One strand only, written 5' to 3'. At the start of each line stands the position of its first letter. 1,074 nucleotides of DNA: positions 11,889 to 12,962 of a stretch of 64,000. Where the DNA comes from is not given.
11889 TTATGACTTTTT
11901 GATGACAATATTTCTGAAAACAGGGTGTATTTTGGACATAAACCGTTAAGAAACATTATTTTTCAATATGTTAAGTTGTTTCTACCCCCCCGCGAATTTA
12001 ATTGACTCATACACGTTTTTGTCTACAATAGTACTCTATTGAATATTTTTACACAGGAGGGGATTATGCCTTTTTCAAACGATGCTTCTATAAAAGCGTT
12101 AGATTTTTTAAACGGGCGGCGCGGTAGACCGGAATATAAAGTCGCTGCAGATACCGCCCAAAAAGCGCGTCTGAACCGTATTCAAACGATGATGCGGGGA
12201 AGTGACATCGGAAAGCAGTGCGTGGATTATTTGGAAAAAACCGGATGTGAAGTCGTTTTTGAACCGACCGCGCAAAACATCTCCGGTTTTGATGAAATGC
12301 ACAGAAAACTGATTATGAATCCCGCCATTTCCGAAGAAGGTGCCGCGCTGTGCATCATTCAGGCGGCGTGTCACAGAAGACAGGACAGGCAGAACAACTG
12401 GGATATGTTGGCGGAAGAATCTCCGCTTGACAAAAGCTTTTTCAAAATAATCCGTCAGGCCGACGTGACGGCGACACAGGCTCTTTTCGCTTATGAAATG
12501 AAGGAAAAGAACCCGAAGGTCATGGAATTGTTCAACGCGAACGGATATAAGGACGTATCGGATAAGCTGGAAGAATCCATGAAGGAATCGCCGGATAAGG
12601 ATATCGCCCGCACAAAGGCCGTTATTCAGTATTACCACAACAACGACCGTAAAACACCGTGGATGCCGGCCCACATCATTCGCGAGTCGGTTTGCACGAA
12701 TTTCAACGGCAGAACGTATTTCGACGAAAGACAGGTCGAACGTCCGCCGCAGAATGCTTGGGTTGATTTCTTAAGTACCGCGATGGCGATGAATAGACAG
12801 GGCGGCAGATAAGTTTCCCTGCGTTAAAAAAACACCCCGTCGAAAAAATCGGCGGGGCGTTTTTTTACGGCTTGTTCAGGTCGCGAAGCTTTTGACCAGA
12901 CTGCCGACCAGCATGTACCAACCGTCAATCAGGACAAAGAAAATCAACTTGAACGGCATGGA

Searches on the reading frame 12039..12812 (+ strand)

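Call 17: search_protein_families(library=pfam, proteins=[window:12039-12812:+], max_evalue=0.001)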
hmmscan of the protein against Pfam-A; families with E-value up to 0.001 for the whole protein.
window:12039-12812:+ (257 aa): 1 family
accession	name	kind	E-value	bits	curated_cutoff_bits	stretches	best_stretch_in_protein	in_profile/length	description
PF20573.4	DUF6782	-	6e-16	58.9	27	1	31-206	17-196/241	Putative metallopeptidase family (DUF6782)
